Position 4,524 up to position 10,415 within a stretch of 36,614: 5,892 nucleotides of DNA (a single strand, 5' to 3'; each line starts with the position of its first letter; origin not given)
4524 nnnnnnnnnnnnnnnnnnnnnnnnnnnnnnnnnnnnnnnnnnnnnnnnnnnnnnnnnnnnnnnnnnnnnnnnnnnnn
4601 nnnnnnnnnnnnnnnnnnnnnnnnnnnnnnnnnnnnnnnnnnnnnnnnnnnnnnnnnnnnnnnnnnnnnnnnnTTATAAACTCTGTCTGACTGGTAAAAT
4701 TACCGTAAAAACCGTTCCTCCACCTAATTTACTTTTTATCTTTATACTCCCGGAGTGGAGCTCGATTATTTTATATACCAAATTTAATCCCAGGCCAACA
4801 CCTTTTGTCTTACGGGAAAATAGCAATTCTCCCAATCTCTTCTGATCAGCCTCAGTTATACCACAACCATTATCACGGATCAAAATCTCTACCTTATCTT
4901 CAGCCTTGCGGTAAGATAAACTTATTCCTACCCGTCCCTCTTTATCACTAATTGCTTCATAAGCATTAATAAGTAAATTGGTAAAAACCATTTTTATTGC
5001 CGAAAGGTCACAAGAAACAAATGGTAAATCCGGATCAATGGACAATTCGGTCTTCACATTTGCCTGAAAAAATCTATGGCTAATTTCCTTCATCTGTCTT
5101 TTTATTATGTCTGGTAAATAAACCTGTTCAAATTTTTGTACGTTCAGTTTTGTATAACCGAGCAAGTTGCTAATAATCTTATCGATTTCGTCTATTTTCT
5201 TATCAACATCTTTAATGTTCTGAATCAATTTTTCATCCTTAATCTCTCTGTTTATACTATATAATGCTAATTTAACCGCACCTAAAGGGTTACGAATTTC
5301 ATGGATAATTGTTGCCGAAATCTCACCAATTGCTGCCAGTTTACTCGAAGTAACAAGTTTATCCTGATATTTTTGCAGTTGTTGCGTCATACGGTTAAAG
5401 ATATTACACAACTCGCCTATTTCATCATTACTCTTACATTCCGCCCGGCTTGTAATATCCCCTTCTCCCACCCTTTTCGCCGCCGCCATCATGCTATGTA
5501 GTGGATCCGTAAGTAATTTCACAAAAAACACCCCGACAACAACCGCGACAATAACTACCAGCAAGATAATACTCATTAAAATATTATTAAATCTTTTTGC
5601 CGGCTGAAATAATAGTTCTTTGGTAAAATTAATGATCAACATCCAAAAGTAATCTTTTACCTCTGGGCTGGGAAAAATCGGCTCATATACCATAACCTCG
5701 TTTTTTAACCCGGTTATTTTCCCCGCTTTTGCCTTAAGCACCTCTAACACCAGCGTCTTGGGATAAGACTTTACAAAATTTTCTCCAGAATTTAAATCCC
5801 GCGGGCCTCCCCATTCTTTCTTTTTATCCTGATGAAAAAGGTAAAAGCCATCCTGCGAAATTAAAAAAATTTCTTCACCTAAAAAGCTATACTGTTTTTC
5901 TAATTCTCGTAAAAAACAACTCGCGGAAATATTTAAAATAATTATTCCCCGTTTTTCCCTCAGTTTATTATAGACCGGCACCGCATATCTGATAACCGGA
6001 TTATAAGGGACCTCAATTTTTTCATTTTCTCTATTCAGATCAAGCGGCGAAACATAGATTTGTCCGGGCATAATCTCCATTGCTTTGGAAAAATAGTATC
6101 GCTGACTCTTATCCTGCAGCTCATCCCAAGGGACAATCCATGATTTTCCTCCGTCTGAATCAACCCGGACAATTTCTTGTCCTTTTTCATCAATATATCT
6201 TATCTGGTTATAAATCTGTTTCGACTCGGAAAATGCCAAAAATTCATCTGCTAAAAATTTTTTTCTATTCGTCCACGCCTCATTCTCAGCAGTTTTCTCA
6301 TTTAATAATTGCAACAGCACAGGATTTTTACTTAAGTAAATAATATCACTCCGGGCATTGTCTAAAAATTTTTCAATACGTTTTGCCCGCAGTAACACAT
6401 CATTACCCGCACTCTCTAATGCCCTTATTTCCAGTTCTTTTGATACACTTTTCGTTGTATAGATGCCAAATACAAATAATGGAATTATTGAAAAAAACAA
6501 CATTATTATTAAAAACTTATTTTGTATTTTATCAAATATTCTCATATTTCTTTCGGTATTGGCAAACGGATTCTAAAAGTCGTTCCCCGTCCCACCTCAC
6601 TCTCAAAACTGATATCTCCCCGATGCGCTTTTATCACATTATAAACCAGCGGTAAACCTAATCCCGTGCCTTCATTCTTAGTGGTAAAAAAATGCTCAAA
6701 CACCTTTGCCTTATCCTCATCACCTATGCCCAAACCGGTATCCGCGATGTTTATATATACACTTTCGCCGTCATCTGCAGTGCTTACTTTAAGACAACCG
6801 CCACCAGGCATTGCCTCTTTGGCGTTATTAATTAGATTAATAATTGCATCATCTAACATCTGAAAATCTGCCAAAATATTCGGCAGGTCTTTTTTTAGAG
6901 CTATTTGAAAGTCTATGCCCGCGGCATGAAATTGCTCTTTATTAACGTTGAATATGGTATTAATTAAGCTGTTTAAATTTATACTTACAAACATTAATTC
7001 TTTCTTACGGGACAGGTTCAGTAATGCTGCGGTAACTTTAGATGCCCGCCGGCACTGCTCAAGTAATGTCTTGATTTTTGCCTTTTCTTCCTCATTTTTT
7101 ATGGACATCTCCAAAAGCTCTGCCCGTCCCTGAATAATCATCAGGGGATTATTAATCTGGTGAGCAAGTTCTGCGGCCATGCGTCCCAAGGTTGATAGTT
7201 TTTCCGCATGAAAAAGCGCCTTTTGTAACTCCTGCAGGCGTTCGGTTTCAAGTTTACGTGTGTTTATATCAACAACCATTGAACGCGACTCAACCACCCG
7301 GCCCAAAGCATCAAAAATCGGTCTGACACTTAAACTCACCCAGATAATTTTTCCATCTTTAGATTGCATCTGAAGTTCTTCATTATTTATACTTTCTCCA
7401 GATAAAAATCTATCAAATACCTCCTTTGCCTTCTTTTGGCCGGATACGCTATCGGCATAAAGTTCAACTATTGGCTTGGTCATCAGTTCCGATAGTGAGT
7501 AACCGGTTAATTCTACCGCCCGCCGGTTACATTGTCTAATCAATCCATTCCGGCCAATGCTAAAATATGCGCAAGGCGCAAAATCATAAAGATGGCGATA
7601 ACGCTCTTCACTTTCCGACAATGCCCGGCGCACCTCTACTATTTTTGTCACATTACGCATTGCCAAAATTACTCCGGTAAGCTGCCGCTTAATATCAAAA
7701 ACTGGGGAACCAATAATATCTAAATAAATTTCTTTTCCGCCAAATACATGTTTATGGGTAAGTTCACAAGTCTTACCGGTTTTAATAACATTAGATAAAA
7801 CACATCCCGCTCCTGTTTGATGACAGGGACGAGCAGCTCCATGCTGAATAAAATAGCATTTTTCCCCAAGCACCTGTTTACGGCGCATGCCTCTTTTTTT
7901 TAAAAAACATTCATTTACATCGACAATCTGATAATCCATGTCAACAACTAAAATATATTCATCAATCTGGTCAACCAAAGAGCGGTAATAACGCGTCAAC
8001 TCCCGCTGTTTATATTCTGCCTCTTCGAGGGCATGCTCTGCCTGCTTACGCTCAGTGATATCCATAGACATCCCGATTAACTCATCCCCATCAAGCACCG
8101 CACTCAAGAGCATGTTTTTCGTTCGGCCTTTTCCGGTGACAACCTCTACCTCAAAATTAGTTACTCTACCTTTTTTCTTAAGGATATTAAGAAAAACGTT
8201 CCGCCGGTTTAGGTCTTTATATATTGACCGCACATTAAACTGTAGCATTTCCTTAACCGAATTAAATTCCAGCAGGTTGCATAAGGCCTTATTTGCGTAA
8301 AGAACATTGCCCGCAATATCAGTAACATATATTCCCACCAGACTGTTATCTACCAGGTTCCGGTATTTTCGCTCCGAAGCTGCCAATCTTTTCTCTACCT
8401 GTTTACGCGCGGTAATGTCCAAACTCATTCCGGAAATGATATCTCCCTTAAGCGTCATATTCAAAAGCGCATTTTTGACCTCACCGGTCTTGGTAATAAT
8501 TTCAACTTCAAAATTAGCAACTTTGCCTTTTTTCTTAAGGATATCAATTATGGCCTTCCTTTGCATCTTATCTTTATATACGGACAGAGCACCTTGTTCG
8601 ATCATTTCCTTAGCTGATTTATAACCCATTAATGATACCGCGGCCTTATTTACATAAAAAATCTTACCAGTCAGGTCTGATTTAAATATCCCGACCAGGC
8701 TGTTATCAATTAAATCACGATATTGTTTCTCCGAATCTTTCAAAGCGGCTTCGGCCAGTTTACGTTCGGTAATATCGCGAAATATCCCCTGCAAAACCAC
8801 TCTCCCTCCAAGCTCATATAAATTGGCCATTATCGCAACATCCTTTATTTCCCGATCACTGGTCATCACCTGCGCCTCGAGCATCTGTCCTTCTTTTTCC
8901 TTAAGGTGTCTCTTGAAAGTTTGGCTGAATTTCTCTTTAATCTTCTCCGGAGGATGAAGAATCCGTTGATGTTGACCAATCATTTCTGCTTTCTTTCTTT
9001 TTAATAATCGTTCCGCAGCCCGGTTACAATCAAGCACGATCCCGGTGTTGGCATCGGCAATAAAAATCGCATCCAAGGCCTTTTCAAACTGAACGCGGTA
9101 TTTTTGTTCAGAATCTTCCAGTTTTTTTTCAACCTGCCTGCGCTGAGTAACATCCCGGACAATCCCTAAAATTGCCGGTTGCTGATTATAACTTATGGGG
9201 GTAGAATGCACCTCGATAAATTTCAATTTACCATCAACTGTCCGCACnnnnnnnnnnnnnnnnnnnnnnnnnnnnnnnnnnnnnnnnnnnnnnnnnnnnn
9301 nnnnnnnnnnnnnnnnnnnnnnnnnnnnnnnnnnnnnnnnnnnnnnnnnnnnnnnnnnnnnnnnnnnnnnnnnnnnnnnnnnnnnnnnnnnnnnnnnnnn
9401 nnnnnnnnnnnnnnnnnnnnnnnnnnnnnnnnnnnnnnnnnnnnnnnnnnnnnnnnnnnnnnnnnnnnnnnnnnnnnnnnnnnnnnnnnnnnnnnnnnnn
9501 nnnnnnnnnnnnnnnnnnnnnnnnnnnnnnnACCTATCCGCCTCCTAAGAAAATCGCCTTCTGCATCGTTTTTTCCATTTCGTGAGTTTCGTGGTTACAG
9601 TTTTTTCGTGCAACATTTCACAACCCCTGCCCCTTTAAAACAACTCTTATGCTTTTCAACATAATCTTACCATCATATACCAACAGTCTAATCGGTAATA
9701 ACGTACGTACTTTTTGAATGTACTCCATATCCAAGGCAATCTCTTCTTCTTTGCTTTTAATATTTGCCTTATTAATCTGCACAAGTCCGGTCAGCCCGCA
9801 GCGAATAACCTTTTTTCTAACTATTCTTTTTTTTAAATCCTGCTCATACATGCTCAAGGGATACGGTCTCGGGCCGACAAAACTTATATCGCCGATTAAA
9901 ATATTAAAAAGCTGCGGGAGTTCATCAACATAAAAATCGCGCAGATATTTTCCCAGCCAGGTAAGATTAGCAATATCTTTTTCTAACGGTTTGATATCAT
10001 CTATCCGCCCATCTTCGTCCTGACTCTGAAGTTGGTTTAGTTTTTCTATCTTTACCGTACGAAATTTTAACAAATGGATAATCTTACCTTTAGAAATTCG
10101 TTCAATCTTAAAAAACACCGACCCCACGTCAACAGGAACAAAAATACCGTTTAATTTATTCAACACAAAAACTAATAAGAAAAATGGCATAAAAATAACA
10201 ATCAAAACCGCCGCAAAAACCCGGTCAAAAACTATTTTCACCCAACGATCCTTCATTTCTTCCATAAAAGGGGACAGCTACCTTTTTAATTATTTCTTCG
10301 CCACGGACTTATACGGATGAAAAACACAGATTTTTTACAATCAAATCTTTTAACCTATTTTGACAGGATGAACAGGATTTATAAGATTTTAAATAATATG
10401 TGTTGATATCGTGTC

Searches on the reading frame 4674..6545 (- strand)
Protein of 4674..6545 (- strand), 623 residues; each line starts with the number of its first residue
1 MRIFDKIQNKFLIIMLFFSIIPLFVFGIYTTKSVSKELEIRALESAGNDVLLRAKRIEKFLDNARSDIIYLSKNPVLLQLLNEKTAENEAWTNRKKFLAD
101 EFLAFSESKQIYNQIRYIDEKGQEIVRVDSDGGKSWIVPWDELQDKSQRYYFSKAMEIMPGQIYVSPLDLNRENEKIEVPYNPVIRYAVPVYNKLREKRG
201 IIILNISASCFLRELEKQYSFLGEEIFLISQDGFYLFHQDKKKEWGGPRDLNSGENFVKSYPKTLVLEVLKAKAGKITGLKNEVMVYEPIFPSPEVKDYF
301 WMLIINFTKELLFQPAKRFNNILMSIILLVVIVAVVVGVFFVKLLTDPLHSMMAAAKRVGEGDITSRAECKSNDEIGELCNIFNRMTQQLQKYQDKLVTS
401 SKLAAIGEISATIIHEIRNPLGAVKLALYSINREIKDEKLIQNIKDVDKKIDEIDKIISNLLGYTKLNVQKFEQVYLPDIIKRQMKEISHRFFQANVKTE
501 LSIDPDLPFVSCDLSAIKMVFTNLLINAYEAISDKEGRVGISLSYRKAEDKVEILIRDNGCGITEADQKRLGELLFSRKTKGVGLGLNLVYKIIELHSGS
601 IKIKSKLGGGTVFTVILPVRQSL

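Call 6: search_protein_families(library=pfam, proteins=[window:4674-6545:-], max_evalue=0.01)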
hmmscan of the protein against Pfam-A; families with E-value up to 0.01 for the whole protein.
window:4674-6545:- (623 aa): 7 families
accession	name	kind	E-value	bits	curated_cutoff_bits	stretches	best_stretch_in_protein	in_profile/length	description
PF21623.3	HK_sensor_dom_bact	-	1.3e-23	83.9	27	1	70-288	31-239/253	Bacterial histidine kinase, sensor domain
PF02518.31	HATPase_c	-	5.7e-23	81.9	26.4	1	513-620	2-110/111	Histidine kinase-, DNA gyrase B-, and HSP90-like ATPase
PF00672.30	HAMP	-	4.7e-14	52.9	25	1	340-391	1-52/53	HAMP domain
PF02743.24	dCache_1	-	2.3e-12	47.4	45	1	51-243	16-184/240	Cache domain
PF00512.31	HisKA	-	9.2e-08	32.5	26.9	1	407-467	3-63/66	His Kinase A (phospho-acceptor) domain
PF14501.12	HATPase_c_5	-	7.4e-05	23.1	22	1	516-606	5-91/102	GHKL domain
PF13581.12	HATPase_c_2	-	0.0053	17.2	27.4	0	520-595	35-110/127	Histidine kinase-like ATPase domain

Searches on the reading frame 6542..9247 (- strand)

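Call 6: search_protein_families(library=pfam, proteins=[window:6542-9247:-], max_evalue=0.01)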
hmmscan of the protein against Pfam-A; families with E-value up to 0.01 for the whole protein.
window:6542-9247:- (901 aa): 10 families
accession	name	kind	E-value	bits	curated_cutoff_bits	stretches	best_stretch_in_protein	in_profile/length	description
PF13426.13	PAS_9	-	8.2e-54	180.7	27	5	558-662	1-102/103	PAS domain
PF00989.32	PAS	-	9.7e-48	161.3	22.6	5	548-652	1-104/113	PAS fold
PF08448.16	PAS_4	-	6.5e-36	123.4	23.1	3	425-534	1-106/110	PAS fold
PF13188.13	PAS_8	-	6.1e-35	118.4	21.8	4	294-336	2-44/65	PAS domain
PF02518.31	HATPase_c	-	3.8e-22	79.3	26.4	1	797-898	5-110/111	Histidine kinase-, DNA gyrase B-, and HSP90-like ATPase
PF08447.18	PAS_3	-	3.5e-16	59.7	25.6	1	572-653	3-84/89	PAS fold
PF00512.31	HisKA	-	1.4e-11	44.7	26.9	1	687-749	2-64/66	His Kinase A (phospho-acceptor) domain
PF24820.1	Diguanyl_cycl_sensor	-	9.5e-06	26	28.1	0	59-119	7-66/109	Diguanylate cyclase-like sensor domain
PF13581.12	HATPase_c_2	-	0.0084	16.6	27.4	0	801-893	39-125/127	Histidine kinase-like ATPase domain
PF16277.11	DUF4926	-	0.0092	15.8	29.1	0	364-380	32-48/57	Domain of unknown function (DUF4926)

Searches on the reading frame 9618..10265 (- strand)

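Call 6: search_protein_families(library=pfam, proteins=[window:9618-10265:-], max_evalue=0.01)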
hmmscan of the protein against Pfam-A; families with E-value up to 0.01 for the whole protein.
window:9618-10265:- (215 aa): 1 family
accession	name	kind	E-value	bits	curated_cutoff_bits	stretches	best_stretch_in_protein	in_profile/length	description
PF02397.22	Bac_transf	-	7.6e-37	127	27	1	10-210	1-178/179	Bacterial sugar transferase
